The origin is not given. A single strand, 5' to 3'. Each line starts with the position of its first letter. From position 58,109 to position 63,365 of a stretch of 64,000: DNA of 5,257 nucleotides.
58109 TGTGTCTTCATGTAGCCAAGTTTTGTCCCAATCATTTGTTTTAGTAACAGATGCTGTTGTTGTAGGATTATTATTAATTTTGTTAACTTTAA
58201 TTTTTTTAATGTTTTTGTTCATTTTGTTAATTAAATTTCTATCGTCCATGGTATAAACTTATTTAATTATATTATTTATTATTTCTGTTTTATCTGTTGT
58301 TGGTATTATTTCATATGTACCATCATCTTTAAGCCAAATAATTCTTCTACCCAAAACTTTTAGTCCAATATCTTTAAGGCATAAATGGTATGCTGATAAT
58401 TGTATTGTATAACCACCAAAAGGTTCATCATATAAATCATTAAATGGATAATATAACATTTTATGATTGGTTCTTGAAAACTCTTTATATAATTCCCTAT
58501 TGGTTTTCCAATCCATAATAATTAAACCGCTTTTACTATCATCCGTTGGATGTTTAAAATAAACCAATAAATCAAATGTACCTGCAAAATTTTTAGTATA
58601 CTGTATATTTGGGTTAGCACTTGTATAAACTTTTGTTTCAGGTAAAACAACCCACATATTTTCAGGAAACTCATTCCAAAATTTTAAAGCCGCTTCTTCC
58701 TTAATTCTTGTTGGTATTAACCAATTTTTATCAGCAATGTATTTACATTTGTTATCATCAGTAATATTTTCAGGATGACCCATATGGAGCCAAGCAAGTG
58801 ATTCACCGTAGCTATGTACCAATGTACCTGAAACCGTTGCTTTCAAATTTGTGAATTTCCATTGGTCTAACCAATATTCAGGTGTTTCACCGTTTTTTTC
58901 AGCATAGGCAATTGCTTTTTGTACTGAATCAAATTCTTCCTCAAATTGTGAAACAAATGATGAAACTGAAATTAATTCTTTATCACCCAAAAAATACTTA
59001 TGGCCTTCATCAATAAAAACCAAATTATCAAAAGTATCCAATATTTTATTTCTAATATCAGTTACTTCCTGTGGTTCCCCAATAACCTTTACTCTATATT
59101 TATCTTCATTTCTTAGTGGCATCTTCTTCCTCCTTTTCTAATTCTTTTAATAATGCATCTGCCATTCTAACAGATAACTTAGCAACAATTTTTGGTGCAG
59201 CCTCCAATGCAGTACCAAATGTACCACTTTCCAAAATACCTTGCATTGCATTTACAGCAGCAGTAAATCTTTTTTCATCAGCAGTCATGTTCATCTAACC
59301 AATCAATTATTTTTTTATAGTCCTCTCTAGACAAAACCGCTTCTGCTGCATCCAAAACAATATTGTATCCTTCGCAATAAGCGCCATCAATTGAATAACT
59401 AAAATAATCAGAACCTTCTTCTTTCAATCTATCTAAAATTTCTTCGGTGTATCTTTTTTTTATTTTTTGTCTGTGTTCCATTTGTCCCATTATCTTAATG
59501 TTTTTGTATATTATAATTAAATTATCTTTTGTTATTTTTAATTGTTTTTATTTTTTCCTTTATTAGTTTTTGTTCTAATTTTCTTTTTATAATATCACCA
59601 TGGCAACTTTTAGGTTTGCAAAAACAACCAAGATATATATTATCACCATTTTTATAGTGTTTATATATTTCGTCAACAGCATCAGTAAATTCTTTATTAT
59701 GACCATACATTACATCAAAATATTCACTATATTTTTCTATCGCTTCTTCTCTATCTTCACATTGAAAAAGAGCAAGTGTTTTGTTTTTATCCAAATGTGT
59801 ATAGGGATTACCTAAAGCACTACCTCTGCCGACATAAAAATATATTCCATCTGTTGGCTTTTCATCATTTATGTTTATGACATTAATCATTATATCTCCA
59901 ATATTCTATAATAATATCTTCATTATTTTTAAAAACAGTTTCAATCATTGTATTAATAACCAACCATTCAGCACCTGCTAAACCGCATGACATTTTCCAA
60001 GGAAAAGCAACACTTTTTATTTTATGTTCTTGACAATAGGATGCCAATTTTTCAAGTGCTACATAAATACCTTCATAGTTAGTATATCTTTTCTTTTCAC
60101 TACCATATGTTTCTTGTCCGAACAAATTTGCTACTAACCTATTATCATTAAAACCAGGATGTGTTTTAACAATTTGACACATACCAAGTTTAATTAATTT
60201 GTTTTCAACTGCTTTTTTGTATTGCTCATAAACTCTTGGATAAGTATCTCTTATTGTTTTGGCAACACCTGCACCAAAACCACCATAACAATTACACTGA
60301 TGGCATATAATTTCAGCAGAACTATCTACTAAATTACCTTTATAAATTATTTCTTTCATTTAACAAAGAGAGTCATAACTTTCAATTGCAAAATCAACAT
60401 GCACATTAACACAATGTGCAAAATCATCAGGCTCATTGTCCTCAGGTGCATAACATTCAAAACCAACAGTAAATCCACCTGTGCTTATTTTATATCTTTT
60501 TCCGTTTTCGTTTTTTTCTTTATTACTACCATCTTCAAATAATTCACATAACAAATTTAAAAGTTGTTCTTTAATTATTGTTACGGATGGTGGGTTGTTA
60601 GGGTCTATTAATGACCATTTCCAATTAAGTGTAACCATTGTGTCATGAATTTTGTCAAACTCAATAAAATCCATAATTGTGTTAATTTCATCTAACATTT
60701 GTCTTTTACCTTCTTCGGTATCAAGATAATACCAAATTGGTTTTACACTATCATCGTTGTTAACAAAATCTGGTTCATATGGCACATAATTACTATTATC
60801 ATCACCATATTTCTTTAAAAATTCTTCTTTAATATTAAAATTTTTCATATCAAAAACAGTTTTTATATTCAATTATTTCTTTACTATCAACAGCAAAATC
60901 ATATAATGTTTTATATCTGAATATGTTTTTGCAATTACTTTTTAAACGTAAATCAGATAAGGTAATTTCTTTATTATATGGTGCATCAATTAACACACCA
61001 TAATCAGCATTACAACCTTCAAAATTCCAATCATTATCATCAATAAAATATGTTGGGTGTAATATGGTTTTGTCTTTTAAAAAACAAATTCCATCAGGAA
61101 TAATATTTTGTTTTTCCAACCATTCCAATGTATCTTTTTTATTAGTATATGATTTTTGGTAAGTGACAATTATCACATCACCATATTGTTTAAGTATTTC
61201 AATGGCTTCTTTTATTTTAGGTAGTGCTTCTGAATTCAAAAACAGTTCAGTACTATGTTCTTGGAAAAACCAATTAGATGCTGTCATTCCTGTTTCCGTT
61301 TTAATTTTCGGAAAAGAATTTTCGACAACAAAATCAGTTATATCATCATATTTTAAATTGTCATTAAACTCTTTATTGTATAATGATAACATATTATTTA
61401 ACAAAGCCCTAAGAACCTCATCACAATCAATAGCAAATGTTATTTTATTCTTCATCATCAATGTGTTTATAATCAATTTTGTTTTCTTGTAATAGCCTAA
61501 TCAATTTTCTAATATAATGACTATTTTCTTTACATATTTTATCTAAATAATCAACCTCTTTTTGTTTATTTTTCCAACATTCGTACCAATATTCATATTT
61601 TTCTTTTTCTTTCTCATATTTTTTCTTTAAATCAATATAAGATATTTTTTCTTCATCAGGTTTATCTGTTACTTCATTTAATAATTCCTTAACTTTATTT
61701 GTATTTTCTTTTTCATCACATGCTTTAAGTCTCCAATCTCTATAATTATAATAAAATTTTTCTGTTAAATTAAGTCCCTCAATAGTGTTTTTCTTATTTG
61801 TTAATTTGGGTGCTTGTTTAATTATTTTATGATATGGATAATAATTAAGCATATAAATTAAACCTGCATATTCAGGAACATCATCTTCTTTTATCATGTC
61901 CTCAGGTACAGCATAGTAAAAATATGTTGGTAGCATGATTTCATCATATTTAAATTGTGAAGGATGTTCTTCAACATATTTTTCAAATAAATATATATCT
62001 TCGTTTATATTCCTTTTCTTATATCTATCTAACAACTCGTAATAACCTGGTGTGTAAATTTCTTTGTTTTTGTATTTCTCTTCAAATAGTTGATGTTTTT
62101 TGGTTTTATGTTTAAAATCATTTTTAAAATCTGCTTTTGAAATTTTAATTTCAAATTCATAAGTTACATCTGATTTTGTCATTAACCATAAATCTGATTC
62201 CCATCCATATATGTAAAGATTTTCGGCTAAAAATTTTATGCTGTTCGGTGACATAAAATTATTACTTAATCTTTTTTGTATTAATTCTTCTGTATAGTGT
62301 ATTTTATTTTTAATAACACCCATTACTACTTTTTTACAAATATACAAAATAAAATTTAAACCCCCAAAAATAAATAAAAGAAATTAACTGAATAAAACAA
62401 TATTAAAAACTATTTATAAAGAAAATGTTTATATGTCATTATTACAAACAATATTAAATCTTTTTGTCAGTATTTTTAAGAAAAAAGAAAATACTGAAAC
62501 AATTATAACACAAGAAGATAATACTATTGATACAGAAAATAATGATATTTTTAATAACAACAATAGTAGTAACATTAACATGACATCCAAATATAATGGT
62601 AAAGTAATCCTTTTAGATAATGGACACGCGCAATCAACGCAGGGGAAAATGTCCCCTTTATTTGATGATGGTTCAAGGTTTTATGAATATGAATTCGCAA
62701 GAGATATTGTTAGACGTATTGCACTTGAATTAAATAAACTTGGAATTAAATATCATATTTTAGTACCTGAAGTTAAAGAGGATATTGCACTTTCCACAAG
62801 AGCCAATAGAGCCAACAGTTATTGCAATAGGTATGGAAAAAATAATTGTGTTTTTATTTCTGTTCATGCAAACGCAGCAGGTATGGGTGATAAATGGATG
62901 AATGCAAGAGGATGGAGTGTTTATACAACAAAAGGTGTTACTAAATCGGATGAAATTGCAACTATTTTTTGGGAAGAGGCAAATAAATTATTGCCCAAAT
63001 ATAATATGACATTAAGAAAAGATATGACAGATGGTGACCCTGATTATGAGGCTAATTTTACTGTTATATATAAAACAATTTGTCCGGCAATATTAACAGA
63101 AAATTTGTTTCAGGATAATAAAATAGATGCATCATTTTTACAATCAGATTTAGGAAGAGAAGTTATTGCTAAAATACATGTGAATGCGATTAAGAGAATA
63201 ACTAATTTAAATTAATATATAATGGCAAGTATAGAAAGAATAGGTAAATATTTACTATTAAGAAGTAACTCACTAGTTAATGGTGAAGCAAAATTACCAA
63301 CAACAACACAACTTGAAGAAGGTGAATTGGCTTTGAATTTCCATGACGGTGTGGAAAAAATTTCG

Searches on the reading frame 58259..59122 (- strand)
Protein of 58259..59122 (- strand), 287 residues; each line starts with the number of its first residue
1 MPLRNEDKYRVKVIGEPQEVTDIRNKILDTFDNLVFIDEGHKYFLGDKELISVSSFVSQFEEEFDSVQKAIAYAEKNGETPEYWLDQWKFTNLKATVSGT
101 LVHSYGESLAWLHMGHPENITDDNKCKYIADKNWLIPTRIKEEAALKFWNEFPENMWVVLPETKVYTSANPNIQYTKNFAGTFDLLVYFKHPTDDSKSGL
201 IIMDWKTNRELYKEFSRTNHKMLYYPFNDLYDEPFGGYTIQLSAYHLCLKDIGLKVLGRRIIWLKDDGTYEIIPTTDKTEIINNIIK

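Call 39: search_protein_families(library=pfam, proteins=[window:58259-59122:-], max_evalue=0.001)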
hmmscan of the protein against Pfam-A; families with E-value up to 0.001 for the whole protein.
window:58259-59122:- (287 aa): 0 families

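Call 67: search_protein_families(library=phrogs, proteins=[window:58259-59122:-], max_evalue=0.0001)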
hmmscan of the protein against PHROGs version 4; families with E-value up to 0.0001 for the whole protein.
window:58259-59122:- (287 aa): 1 family
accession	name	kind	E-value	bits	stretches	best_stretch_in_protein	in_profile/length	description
phrog_298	-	DNA, RNA and nucleotide metabolism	1e-20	75.3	1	30-272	45-235/293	exonuclease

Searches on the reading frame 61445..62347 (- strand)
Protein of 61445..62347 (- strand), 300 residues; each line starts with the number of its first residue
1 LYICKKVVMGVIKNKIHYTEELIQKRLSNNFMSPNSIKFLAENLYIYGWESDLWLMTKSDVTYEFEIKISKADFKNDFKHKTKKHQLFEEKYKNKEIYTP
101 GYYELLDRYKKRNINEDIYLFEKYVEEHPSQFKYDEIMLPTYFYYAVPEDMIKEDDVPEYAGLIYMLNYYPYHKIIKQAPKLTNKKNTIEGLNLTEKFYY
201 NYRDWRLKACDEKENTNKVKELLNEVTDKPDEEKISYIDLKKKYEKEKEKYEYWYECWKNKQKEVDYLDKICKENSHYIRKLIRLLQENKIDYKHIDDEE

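Call 67: search_protein_families(library=phrogs, proteins=[window:61445-62347:-], max_evalue=0.0001)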
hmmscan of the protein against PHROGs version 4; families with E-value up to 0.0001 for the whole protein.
window:61445-62347:- (300 aa): 3 families
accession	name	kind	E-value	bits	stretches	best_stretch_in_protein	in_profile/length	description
phrog_2776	-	unknown function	1.8e-18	67.9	1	13-224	9-163/181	-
phrog_5429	-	DNA, RNA and nucleotide metabolism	2.6e-09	38.2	0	143-167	99-123/176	DNA repair protein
phrog_631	-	unknown function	6.8e-05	23.6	0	142-286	101-250/260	-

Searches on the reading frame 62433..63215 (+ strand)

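Call 67: search_protein_families(library=phrogs, proteins=[window:62433-63215:+], max_evalue=0.0001)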
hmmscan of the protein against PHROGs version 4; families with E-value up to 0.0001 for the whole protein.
window:62433-63215:+ (260 aa): 2 families
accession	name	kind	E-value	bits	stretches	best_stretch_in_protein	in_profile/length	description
phrog_435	-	lysis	3.2e-30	106.6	1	33-254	89-282/556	endolysin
phrog_2742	-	lysis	1.1e-10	42.4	1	59-259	4-183/318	endolysin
